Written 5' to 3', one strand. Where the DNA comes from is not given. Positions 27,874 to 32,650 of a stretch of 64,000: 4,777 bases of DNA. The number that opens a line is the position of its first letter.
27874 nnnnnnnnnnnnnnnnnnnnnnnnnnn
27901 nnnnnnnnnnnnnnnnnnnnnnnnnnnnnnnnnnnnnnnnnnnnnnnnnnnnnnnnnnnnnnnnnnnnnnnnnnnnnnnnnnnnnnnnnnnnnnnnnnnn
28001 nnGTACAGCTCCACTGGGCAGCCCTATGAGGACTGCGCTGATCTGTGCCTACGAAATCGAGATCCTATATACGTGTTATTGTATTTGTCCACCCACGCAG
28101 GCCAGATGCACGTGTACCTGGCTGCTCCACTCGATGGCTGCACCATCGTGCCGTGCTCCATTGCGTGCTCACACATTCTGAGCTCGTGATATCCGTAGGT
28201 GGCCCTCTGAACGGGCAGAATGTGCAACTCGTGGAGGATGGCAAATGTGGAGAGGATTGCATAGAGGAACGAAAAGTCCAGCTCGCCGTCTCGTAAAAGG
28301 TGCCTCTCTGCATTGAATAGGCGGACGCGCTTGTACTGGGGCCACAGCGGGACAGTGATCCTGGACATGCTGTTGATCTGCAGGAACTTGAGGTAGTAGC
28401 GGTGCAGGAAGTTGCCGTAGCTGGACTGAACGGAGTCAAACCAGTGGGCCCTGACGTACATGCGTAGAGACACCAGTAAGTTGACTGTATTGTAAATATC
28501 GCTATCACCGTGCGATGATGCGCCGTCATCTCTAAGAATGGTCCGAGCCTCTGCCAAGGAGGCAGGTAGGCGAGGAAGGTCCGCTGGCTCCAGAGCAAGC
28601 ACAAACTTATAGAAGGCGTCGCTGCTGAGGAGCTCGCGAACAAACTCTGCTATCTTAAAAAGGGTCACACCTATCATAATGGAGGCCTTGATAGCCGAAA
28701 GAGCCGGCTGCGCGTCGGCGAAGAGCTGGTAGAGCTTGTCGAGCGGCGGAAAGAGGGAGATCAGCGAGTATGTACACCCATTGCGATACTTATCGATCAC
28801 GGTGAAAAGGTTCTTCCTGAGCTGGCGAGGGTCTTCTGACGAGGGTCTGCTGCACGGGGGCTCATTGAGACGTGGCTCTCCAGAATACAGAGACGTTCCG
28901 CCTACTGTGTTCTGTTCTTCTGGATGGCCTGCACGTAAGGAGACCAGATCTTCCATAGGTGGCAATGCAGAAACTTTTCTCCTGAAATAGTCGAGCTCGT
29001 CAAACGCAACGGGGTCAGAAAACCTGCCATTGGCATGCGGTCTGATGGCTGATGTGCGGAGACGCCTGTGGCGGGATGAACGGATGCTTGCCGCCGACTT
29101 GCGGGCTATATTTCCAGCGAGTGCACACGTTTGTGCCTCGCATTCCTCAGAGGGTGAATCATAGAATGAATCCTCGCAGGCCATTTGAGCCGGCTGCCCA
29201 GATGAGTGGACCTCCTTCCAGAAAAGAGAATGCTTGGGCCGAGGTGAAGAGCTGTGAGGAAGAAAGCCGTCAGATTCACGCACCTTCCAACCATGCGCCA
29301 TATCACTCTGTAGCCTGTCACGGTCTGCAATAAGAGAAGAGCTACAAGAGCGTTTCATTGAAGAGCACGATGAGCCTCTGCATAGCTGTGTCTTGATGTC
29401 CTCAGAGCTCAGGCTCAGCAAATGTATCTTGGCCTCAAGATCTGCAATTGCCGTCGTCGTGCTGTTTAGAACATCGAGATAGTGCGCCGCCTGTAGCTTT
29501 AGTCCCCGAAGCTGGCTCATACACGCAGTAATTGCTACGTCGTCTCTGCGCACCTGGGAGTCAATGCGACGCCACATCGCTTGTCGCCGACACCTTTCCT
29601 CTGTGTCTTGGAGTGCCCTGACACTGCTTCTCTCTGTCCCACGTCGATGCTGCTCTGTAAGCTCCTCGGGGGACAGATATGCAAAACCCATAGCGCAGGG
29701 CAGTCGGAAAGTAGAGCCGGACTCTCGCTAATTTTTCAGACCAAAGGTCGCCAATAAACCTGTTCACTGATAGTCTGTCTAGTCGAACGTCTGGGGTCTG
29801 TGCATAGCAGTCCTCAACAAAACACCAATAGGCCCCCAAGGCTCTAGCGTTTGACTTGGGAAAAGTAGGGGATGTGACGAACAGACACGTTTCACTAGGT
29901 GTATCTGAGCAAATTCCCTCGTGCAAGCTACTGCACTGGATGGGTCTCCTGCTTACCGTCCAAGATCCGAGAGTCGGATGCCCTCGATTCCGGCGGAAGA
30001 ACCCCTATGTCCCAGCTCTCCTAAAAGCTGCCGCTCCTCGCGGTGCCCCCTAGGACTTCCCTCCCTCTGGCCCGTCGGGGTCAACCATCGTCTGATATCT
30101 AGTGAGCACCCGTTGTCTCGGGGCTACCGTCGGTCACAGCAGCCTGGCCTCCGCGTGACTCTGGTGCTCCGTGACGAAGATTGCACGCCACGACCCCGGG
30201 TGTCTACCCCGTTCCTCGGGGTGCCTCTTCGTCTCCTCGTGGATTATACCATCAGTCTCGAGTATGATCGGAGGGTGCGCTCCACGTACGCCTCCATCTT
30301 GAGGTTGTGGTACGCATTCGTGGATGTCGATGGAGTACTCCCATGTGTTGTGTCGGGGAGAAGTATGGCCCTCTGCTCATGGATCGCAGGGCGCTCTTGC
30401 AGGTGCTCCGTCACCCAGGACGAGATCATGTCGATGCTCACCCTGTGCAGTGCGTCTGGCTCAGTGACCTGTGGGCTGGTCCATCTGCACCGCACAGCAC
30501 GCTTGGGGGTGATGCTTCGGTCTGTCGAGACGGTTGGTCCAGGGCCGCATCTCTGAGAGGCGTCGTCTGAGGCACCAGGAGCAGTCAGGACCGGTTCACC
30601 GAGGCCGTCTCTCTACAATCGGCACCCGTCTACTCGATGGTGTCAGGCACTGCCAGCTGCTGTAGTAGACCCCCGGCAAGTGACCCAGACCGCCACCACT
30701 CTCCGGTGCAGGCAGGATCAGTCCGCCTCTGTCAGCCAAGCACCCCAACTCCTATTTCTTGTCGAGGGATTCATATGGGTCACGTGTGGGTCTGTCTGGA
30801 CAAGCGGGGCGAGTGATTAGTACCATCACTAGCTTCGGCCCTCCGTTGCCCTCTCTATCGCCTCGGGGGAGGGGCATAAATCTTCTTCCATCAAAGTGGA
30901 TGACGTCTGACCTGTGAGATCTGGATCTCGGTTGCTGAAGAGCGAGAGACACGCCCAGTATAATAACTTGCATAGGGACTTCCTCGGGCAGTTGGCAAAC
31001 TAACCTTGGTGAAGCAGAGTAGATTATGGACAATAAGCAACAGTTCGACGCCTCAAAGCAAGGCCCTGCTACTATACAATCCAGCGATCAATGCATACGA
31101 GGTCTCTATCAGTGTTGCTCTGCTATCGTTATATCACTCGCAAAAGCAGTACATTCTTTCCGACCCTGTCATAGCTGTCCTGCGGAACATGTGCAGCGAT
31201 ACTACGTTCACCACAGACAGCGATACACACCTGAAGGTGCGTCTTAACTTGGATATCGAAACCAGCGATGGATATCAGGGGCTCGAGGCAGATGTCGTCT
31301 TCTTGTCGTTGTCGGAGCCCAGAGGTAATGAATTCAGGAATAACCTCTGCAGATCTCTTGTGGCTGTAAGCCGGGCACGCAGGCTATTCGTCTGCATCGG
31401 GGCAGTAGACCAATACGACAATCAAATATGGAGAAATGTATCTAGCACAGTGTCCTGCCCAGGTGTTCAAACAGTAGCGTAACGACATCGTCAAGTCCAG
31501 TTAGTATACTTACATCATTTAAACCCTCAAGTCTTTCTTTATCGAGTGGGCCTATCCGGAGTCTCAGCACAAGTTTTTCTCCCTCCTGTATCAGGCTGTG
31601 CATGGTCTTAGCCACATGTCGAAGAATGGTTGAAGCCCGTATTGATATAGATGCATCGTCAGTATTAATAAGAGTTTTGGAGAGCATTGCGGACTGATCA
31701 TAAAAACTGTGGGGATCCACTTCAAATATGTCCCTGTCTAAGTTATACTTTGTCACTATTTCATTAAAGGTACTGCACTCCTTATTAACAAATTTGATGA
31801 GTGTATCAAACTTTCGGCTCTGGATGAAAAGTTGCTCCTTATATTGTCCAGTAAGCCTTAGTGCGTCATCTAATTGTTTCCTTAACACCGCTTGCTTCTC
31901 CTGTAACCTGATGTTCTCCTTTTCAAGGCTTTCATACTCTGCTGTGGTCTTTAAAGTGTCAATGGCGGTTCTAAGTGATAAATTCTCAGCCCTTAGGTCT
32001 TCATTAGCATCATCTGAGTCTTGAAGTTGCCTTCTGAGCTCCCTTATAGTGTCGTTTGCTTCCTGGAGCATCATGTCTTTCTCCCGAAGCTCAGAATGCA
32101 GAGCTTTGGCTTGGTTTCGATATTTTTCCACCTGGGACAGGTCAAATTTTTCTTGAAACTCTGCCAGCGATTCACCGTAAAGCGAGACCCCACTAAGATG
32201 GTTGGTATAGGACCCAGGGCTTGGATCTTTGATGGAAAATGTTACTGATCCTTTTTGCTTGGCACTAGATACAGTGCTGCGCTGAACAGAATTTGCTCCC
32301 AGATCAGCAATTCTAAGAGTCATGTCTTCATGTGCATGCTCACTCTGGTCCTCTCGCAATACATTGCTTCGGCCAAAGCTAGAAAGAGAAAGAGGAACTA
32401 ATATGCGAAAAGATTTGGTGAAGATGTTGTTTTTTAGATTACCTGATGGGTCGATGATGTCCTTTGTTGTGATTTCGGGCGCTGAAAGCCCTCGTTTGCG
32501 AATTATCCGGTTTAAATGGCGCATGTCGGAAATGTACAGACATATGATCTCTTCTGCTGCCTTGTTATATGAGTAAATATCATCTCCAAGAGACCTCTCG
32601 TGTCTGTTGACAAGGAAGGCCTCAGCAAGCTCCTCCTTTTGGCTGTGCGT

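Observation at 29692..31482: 1.3-kb GC-rich ORF-poor block ending in an SF1-helicase motif V/VI remnant: a decayed gene in a very compact genome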

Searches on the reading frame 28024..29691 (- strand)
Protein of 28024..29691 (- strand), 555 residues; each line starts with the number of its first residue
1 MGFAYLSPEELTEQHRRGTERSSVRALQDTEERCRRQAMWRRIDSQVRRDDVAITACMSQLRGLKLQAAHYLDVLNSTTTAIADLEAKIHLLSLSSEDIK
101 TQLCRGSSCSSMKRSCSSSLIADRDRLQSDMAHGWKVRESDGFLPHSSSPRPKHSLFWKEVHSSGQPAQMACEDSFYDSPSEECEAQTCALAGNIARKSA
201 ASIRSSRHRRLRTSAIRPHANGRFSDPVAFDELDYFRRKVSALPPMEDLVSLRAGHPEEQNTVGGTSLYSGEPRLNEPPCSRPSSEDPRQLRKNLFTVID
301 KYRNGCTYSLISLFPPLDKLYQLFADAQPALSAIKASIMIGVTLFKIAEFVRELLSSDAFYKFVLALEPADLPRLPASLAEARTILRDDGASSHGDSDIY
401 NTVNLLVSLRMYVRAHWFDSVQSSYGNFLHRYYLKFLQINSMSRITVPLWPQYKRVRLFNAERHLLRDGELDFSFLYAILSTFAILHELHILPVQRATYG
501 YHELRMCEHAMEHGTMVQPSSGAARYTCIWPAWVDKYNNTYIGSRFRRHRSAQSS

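Call 7: search_protein_families(library=pfam, proteins=[window:28024-29691:-], max_evalue=0.1)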
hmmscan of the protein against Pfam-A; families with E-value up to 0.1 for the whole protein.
window:28024-29691:- (555 aa): 0 families
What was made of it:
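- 28024..29691 (-): GL50803_114392, a 555-aa hypothetical protein. It is the paralogue of GL50803_111871. No Pfam domain (call 7).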

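Call 14: find_homologous_proteins(query=window:28024-29691:-, max_evalue=0.001)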
Query window:28024-29691:- (555 aa): 5 proteins with E <= 0.001 among 8000 candidates.
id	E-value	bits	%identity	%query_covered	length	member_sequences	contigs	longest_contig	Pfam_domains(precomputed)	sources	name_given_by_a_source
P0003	0.0e+0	1221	96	100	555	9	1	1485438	-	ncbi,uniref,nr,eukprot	ncbi:hypothetical protein GL50803_00111871 [Giardia duodenalis]|uniref:Uncharacterized protein n=1 T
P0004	1.1e-287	973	78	100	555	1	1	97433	-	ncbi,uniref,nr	ncbi:Hypothetical protein GLP15_2295 [Giardia lamblia P15]|uniref:Uncharacterized protein n=1 Tax=Gi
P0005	4.0e-217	740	62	99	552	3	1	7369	-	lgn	-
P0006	8.5e-217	739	62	99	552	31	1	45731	-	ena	-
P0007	1.4e-198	679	57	99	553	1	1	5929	-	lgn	-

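Call 15: find_encoding_contigs(protein=P0003, flank=10000, max_places=3)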
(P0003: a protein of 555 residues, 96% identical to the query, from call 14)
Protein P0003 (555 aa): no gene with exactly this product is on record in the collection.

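Call 16: find_encoding_contigs(protein=P0004, flank=10000, max_places=3)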
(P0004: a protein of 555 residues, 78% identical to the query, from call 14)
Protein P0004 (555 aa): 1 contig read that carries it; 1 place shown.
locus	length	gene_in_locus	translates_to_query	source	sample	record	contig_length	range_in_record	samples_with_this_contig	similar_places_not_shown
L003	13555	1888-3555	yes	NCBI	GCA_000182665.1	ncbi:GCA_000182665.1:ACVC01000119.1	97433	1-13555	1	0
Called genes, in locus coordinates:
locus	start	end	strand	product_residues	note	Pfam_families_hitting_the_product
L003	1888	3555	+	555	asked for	-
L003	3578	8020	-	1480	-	PF07719:TPR_2 (faint), PF13176:TPR_7 (faint), PF13181:TPR_8 (faint), PF13374:TPR_10 (faint), PF13414:TPR_11 (faint), PF00515:TPR_1 (weak), PF13371:TPR_9 (weak), PF13844:Glyco_transf_41, +5 more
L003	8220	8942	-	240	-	PF03099:BPL_LplA_LipB (weak)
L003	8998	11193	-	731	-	PF00270:DEAD, PF00271:Helicase_C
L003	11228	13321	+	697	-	-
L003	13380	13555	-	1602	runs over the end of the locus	PF14531:Kinase-like (faint), PF00069:Pkinase, PF07714:PK_Tyr_Ser-Thr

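Call 17: find_encoding_contigs(protein=P0006, flank=10000, max_places=3)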
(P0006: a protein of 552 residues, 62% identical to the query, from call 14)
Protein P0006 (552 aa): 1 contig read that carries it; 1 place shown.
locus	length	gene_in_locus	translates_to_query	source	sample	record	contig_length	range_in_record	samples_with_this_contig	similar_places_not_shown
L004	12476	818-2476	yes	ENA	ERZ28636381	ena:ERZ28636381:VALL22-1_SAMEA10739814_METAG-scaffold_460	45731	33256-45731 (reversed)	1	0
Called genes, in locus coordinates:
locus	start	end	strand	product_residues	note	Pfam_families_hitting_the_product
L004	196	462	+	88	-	-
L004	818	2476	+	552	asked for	-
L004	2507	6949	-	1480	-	PF07719:TPR_2 (faint), PF13374:TPR_10 (faint), PF13424:TPR_12 (faint), PF13428:TPR_14 (faint), PF00515:TPR_1, PF13371:TPR_9 (weak), PF13414:TPR_11 (weak), PF13844:Glyco_transf_41, +4 more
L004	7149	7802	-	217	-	PF03099:BPL_LplA_LipB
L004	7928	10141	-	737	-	PF00270:DEAD, PF00271:Helicase_C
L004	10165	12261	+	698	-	-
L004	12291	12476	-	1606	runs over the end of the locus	PF00069:Pkinase, PF07714:PK_Tyr_Ser-Thr, PF14531:Kinase-like (weak)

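Call 26: find_encoding_contigs(protein=window:28024-29691:-, flank=6000, max_places=6)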
Protein window:28024-29691:- (555 aa): no gene with exactly this product is on record in the collection.

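Call 69: list_cluster_members(proteins=[P0003, P0008])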
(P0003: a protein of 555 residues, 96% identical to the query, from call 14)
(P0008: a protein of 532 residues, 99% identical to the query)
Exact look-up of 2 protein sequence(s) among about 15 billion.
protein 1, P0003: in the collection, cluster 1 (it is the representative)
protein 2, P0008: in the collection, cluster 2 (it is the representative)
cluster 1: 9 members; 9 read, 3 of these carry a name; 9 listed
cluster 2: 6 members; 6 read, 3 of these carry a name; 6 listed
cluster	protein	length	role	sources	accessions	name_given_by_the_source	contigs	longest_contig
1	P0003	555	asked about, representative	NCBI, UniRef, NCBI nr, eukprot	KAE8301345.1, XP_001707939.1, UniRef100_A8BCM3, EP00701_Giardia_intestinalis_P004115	hypothetical protein GL50803_00111871 [Giardia duodenalis] | Uncharacterized protein n=1 Tax=Giardia intestinalis (strain ATCC 50803 / WB clone C6) ... | hypothetical protein GL50803_00111871 [Giardia intestinalis]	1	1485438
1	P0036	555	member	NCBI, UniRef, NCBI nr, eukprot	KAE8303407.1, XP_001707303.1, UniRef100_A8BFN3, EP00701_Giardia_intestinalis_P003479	hypothetical protein GL50803_00114392 [Giardia duodenalis] | Uncharacterized protein n=1 Tax=Giardia intestinalis (strain ATCC 50803 / WB clone C6) ... | hypothetical protein GL50803_00114392 [Giardia intestinalis]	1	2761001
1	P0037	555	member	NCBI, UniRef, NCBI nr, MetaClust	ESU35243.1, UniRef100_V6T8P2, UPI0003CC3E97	Hypothetical protein DHA2_152864 [Giardia duodenalis] | Uncharacterized protein n=1 Tax=Giardia intestinalis TaxID=5741 RepID=V6T8P2_GIAIN | Hypothetical protein DHA2_152864 [Giardia intestinalis]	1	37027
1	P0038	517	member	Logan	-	-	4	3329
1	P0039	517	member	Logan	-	-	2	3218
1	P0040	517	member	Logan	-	-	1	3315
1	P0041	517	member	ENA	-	-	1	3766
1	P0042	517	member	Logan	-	-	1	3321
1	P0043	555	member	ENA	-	-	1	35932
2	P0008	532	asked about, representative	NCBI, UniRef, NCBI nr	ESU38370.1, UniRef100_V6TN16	Hypothetical protein DHA2_12074 [Giardia duodenalis] | Uncharacterized protein n=1 Tax=Giardia intestinalis TaxID=5741 RepID=V6TN16_GIAIN | Hypothetical protein DHA2_12074 [Giardia intestinalis]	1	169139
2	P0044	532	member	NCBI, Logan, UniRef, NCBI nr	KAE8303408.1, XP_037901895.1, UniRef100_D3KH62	hypothetical protein GL50803_0012074 [Giardia duodenalis] | Uncharacterized protein n=1 Tax=Giardia intestinalis (strain ATCC 50803 / WB clone C6) ... | hypothetical protein GL50803_0012074 [Giardia intestinalis]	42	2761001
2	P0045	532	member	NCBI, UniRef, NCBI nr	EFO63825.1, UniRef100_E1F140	Hypothetical protein GLP15_1990 [Giardia lamblia P15] | Uncharacterized protein n=1 Tax=Giardia intestinalis (strain P15) TaxID=658858 ...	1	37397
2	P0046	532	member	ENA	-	-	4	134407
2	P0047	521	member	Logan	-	-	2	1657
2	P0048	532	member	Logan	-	-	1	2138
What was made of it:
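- Their protein accessions are consecutive (KAE8303407 and KAE8303408), which implies nothing is annotated between them (call 69).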

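Call 71: find_encoding_contigs(protein=P0037, flank=8000, max_places=3)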
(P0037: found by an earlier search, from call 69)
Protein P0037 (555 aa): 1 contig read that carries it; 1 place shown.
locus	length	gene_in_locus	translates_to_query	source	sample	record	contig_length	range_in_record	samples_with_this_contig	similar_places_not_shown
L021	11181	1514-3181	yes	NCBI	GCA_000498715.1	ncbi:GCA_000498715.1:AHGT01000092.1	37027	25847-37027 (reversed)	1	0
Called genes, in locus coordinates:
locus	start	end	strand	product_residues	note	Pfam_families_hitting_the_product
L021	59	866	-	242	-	-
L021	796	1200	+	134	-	-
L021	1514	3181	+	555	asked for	-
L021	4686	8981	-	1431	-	PF01443:Viral_helicase1 (faint), PF13086:AAA_11 (faint), PF13245:AAA_19 (faint), PF13087:AAA_12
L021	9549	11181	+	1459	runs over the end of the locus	-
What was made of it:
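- Structure of the paralogous locus: DH contig L021 carries the 555-aa paralogue and a 1431-aa helicase (call 71).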

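Call 75: list_cluster_members(proteins=[L021:4689-8981:-])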
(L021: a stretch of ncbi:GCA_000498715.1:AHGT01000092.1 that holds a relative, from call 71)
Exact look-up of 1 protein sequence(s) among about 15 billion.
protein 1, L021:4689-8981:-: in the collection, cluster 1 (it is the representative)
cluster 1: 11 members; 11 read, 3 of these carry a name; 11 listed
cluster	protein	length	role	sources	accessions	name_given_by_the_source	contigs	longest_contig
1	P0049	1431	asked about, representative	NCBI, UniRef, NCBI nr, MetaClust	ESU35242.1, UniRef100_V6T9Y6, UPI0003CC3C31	Hypothetical protein DHA2_152862 [Giardia duodenalis] | DNA2/NAM7 helicase-like C-terminal domain-containing protein n=1 Tax=Giardia intestinalis ... | Hypothetical protein DHA2_152862 [Giardia intestinalis]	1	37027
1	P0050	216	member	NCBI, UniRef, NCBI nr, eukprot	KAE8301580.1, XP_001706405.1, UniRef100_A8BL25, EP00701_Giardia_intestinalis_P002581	hypothetical protein GL50803_0014637 [Giardia duodenalis] | Uncharacterized protein n=1 Tax=Giardia intestinalis (strain ATCC 50803 / WB clone C6) ... | hypothetical protein GL50803_0014637 [Giardia intestinalis]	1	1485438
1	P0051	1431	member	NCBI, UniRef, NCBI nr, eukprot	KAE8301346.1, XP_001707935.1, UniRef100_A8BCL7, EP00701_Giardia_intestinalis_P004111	AAA domain-containing protein [Giardia duodenalis] | AAA domain-containing protein n=1 Tax=Giardia intestinalis (strain ATCC 50803 / WB clone ... | AAA domain-containing protein [Giardia intestinalis]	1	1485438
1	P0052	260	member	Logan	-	-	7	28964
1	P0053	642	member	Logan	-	-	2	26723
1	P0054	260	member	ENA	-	-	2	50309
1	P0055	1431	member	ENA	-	-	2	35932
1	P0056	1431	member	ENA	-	-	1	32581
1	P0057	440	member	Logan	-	-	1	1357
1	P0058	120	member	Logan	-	-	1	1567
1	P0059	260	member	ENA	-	-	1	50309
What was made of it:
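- Intact parent: P0051 (KAE8301346, 1431 aa) is on the same 1,485,438-bp contig as GL50803_111871 (KAE8301345) (calls 69, 75). An intact parent exists, so no split gene needs repairing (call 75).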

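Call 77: find_encoding_contigs(protein=P0051, flank=10000, max_places=3)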
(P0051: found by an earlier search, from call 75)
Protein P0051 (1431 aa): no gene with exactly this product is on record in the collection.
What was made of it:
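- The WB DNA of the 111871/helicase locus could not be fetched (calls 15, 77).
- Tried and rejected: It is not on record (calls 15, 77).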

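Call 78: find_encoding_contigs(protein=P0057, flank=10000, max_places=3)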
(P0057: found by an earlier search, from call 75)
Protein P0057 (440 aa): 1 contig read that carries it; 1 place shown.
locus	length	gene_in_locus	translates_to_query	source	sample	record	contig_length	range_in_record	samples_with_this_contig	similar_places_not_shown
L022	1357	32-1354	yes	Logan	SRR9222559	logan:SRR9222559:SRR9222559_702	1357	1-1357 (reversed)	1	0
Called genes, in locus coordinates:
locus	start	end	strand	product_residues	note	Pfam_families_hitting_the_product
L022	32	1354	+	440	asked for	PF13086:AAA_11 (faint), PF13087:AAA_12 (weak)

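Call 83: search_protein_families(library=pfam, proteins=[P0051, P0050], max_evalue=0.01)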
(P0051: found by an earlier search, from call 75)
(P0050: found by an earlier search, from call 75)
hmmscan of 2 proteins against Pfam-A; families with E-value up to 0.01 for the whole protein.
P0051 (1431 aa): 6 families
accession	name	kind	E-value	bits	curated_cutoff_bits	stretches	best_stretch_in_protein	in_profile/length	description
PF13086.12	AAA_11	-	1.2e-09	38.8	27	1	1079-1118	215-254/257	AAA domain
PF13087.12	AAA_12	-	3.2e-08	33.8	27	1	1302-1406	104-193/195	AAA domain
PF01443.25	Viral_helicase1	-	4.6e-07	30.3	21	0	1347-1402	168-225/228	Viral superfamily 1 RNA helicase core domain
PF13245.12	AAA_19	-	1.2e-06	29.1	25.1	1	787-1116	3-131/134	AAA domain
PF13604.12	AAA_30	-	0.00018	21.8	27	0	781-888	2-64/191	AAA domain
PF13401.12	AAA_22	-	0.0086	16.8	27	0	797-815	7-25/130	AAA domain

P0050 (216 aa): 0 families

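Call 84: search_solved_structures(query=P0051, max_evalue=0.001)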
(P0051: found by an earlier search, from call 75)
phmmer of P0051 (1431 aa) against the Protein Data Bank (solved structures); distinct sequences matched with E-value up to 0.001: 14.
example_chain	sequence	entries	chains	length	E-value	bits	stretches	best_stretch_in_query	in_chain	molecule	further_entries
9q9z_A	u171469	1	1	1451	3.4e-08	34.7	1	1073-1165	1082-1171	NFX1-type zinc finger-containing protein 1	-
2xzo_A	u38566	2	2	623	2.1e-07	32.1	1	1072-1164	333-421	REGULATOR OF NONSENSE TRANSCRIPTS 1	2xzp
2gjk_A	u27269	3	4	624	2.1e-07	32.1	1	1072-1164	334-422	Regulator of nonsense transcripts 1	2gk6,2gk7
6ej5_A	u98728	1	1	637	2.3e-07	32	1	1072-1164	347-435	Regulator of nonsense transcripts 1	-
9qwn_A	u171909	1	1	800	4.8e-07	30.9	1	1072-1164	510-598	Isoform 2 of Regulator of nonsense transcripts 1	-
2wjv_A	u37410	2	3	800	4.9e-07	30.9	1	1072-1164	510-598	REGULATOR OF NONSENSE TRANSCRIPTS 1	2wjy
8ro0_Q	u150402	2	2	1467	5.5e-07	30.7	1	1080-1169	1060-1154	Intron-binding protein aquarius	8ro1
9l5r_Y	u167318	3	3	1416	2.4e-06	28.6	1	1080-1169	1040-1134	Pre-mRNA-splicing factor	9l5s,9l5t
8rd3_A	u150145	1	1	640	9.6e-05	23.3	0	1078-1190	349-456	ATP-dependent helicase NAM7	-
8xi2_Q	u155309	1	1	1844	0.00014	22.7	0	1080-1170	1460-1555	Intron-binding protein aquarius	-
4pj3_A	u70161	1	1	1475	0.00015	22.6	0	1080-1169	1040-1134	Intron-binding protein aquarius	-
5mqf_U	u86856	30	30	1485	0.00015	22.6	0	1080-1169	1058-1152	Intron-binding protein aquarius | RNA helicase aquarius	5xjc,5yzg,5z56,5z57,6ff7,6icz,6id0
2xzl_A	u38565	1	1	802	0.0002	22.2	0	1078-1190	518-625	ATP-DEPENDENT HELICASE NAM7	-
9qdq_A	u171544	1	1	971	0.00036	21.4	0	1078-1190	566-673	ATP-dependent helicase NAM7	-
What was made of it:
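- It has AAA_11, AAA_12 and AAA_19 domains, and its closest solved relatives are ZNFX1, UPF1 and Aquarius (calls 83, 84).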

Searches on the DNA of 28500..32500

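Call 8: search_rna_families(source=window, start=28500, end=32500, threshold=evalue, max_evalue=1)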
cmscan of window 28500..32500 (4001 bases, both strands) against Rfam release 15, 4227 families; matches with E-value up to 1: 0.
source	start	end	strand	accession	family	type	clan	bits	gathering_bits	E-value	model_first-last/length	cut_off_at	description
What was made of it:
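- On Known non-coding RNA family: No match at E<=1 in 28500-32500 (call 8).
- No Rfam match at E<=1 (call 8).
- Tried and rejected: Rfam gave no hit at E<=1 (call 8).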
